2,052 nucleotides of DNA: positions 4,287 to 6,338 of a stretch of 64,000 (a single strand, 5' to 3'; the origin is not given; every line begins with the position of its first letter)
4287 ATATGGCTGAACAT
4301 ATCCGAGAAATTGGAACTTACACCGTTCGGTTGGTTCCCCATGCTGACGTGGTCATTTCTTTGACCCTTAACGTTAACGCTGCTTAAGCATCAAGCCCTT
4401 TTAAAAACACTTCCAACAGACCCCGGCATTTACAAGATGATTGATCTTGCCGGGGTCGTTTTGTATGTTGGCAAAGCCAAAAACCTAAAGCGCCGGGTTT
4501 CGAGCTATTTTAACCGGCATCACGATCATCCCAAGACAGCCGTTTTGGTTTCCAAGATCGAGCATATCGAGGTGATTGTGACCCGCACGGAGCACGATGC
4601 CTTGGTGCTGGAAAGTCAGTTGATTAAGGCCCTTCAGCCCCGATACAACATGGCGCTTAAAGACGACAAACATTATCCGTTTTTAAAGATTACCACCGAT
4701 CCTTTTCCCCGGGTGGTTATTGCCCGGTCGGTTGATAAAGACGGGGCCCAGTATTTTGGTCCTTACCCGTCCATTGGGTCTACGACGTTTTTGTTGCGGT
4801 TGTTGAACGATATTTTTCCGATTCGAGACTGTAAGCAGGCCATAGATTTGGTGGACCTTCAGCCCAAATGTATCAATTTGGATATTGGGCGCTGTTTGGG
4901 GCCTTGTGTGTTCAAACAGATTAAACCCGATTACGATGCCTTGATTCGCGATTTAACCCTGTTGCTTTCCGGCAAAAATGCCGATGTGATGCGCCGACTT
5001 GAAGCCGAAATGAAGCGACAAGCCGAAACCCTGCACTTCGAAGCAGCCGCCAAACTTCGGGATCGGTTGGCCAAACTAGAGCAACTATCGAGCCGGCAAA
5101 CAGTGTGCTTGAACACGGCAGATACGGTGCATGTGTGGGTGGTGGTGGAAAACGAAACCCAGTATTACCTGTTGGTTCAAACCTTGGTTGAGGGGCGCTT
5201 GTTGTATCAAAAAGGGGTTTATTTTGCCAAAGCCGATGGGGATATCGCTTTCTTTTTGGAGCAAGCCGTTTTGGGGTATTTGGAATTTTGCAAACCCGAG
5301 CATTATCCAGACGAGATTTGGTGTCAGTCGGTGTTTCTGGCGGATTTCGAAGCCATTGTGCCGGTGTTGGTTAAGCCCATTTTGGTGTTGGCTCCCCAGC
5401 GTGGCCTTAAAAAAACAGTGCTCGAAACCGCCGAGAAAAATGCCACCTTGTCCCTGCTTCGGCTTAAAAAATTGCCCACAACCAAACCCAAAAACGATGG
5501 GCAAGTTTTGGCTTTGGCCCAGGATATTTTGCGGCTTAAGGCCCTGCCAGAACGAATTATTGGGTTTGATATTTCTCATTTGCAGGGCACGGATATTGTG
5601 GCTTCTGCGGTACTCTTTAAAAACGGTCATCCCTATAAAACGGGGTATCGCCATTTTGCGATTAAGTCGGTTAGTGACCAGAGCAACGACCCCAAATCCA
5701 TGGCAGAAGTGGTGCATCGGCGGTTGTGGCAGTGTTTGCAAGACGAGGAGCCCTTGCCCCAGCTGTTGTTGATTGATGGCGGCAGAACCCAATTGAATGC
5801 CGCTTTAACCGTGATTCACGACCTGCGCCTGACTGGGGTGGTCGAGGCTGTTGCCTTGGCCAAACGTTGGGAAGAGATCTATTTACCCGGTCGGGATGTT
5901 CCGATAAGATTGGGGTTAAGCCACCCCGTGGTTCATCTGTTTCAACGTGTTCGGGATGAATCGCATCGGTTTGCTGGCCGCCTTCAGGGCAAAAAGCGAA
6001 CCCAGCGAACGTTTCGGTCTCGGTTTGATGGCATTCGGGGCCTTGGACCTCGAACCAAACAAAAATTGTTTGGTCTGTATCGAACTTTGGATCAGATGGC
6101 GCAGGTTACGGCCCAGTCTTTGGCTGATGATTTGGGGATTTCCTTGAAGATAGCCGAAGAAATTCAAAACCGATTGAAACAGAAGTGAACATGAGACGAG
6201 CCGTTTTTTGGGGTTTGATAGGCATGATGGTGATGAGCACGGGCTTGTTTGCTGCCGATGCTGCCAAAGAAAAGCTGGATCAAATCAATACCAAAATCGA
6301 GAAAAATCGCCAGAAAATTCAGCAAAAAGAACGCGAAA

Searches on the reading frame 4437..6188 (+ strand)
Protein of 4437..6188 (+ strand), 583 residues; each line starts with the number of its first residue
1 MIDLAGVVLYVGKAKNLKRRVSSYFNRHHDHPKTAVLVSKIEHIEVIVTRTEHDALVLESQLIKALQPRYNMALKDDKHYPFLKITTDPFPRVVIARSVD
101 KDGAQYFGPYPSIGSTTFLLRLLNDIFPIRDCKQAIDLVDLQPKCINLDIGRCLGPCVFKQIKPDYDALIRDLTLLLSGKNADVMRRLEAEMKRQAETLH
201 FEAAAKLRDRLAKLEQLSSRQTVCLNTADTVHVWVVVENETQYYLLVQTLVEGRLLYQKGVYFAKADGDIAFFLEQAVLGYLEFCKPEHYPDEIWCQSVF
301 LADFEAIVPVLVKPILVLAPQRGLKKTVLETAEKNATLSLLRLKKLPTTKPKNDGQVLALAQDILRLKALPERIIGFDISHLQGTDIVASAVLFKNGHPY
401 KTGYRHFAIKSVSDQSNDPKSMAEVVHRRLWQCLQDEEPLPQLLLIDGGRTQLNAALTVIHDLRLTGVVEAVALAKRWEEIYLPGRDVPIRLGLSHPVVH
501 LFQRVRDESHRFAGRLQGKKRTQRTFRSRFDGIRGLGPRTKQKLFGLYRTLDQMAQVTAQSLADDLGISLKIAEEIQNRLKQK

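Call 20: search_protein_families(library=ncbifam, proteins=[window:4437-6188:+], max_evalue=0.00001)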
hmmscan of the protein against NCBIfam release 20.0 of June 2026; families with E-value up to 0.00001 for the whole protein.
window:4437-6188:+ (583 aa): 14 families
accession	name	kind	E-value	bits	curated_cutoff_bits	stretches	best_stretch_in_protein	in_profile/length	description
TIGR00194.1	uvrC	equivalog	1.1e-136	456.9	285.45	1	1-560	17-573/574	excinuclease ABC subunit UvrC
NF011263.0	PRK14669.1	equivalog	6.2e-114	381.8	1108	1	5-563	23-587/624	excinuclease ABC subunit C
NF001824.0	PRK00558.1-5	equivalog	1.7e-110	370.4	451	2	3-266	25-292/652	excinuclease ABC subunit UvrC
NF011264.0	PRK14670.1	equivalog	2.5e-92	310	1021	1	7-578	30-587/602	excinuclease ABC subunit C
NF011261.0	PRK14667.1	equivalog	4.2e-89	299.6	818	2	7-247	27-262/567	excinuclease ABC subunit C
NF011260.0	PRK14666.1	equivalog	3.7e-85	287.1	649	2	3-275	20-298/698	excinuclease ABC subunit C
NF011266.0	PRK14672.1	equivalog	1.7e-81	274.5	1504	2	3-216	29-238/691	excinuclease ABC subunit C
NF011262.0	PRK14668.1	equivalog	8.2e-81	272.1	544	1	7-580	27-577/577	excinuclease ABC subunit C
NF005906.0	PRK07883.1-4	equivalog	2.4e-60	204.4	495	1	3-270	223-490/563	DEDD exonuclease domain-containing protein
NF005907.0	PRK07883.1-5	equivalog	1.2e-42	146.1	454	1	3-223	238-460/584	DEDD exonuclease domain-containing protein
NF005905.0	PRK07883.1-3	equivalog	7.4e-33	114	508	1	8-222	239-451/581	DEDD exonuclease domain-containing protein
NF005904.0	PRK07883.1-2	equivalog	4.8e-28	97.8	969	1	9-220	246-458/584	DEDD exonuclease domain-containing protein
NF005903.0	PRK07883.1-1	equivalog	8.5e-19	67.4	1038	1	6-213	259-463/642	DEDD exonuclease domain-containing protein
NF007833.0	PRK10545.1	equivalog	3.3e-15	56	367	1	7-167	47-203/289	excinuclease Cho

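Call 38: find_related_loci(query=window:4437-6188:+, collection=genome_contigs, flank=1000)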
Query window:4437-6188:+ (583 aa) in genome_contigs; peptide patterns used: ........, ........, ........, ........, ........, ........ (x = any residue, [..] = any of these).
441 stretches matched a pattern; 339 encode a relative of the query (tblastn E <= 1e-3); the best 80 are kept; 80 distinct loci.
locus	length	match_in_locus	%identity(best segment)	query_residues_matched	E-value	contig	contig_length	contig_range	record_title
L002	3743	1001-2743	37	1-581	4e-108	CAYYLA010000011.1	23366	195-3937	MAG TPA_asm: uncultured Candidatus Cloacimonadota bacterium isolate binchicken_co42_422 genome assembly, contig: NODE_25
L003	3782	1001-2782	38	6-581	9e-108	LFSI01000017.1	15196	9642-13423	MAG: Clostridia bacterium DTU065 scaffold10957, whole genome shotgun sequence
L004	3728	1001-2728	37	6-576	2e-100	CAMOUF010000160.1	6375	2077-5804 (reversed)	MAG: uncultured Clostridia bacterium isolate SRR873609_bin.24_metaWRAP_v1.3_MAG genome assembly, contig: ERZ1756109_2233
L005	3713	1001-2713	37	3-580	1e-99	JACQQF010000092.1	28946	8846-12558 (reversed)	MAG: Candidatus Methylomirabilota bacterium isolate NC_groundwater_1326_Ag_S-0.2um_61_204 S_p2_S4_coassembly_k141_344062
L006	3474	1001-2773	35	6-580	2e-100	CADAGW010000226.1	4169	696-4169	MAG: uncultured Clostridiales bacterium isolate RUG13279 genome assembly, contig: RUG13279_asm_226, whole genome shotgun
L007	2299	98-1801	36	3-578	4e-102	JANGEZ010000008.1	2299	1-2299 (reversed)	MAG: Candidatus Methylomirabilis sp. bin48 c_000000000973, whole genome shotgun sequence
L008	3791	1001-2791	33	1-580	1e-97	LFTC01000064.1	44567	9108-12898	MAG: Clostridiales bacterium DTU083 scaffold6974, whole genome shotgun sequence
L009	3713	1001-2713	36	3-580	3e-97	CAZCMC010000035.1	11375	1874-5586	MAG TPA_asm: uncultured bacterium isolate SRP119689_co1_36 genome assembly, contig: NODE_8647_length_11375_cov_67.759452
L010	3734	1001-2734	35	3-583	3e-97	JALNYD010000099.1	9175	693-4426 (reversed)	MAG: Candidatus Cloacimonadota bacterium isolate SO_2017_CLC bin 82 scaffold_13175_c1_PH3_2017, whole genome shotgun seq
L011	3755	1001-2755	35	8-576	1e-96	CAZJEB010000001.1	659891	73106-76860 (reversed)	MAG TPA_asm: uncultured Oscillospiraceae bacterium isolate SRP192927_co5_371 genome assembly, contig: NODE_2_length_6598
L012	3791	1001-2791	33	1-580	3e-96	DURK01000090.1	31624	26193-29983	MAG TPA_asm: Clostridiales bacterium isolate AS08sgBPME_86 144679_AS08, whole genome shotgun sequence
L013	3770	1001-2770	34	8-580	2e-96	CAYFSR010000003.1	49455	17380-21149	MAG TPA_asm: uncultured Eubacteriales bacterium isolate ERP107106_co2_119 genome assembly, contig: NODE_459_length_49455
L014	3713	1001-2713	36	8-582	9e-96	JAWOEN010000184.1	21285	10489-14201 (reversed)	MAG: Candidatus Cloacimonadales bacterium isolate BLK5-3.bin.22 k191_2142310, whole genome shotgun sequence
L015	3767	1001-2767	34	6-576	6e-96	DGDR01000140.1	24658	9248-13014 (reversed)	MAG TPA_asm: Clostridium sp. UBA3947 UBA3947_contig_686, whole genome shotgun sequence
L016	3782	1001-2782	34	1-576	6e-95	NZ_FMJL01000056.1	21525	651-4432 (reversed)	Clostridium sp. N3C, whole genome shotgun sequence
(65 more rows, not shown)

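Call 61: find_homologous_proteins(query=window:4437-6188:+, max_evalue=1e-50)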
Query window:4437-6188:+ (583 aa): 7874 proteins with E <= 1e-50 among 8000 candidates; the best 120 are listed.
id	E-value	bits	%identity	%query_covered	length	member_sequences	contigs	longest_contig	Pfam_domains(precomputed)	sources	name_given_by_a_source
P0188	0.0e+0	1313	100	100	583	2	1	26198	PF27096.1,PF02151.26,PF01541.31,PF22920.3,PF08459.18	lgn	-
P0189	2.1e-162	560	50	97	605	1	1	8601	PF27096.1,PF14520.13,PF02151.26,PF01541.31,PF22920.3,PF08459.18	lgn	-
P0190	1.5e-160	554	53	89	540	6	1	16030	PF27096.1,PF02151.26,PF01541.31,PF22920.3,PF08459.18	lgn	-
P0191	2.5e-159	550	52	89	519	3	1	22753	PF27096.1,PF02151.26,PF01541.31,PF22920.3,PF08459.18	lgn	-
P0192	9.3e-159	548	48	99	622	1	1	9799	PF12826.14,PF27096.1,PF14520.13,PF02151.26,PF01541.31,PF22920.3,PF08459.18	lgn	-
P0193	2.5e-158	546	47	99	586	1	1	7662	PF27096.1,PF14520.13,PF02151.26,PF01541.31,PF22920.3,PF08459.18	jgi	-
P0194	4.2e-157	542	46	100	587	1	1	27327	PF12826.14,PF27096.1,PF14520.13,PF02151.26,PF01541.31,PF22920.3,PF00633.30,PF08459.18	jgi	-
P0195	1.9e-156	540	47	99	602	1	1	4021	PF27096.1,PF14520.13,PF02151.26,PF01541.31,PF22920.3,PF08459.18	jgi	-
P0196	7.4e-156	538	48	99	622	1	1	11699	PF12826.14,PF27096.1,PF14520.13,PF02151.26,PF01541.31,PF22920.3,PF08459.18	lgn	-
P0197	1.8e-155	537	47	99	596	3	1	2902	PF27096.1,PF02151.26,PF01541.31,PF22920.3,PF08459.18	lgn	-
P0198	8.1e-154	531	47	100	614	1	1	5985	PF27096.1,PF02151.26,PF01541.31,PF08459.18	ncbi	-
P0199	9.6e-154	531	47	100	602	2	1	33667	PF12826.14,PF27096.1,PF14520.13,PF02151.26,PF01541.31,PF22920.3,PF08459.18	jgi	jgi:excinuclease ABC subunit C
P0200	1.5e-153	531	47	100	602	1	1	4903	PF27096.1,PF02151.26,PF01541.31,PF22920.3,PF08459.18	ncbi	-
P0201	8.3e-152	525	49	90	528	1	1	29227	PF27096.1,PF01541.31,PF22920.3,PF08459.18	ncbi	-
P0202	1.0e-151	524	50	89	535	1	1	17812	PF27096.1,PF02151.26,PF01541.31,PF22920.3,PF08459.18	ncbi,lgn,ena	-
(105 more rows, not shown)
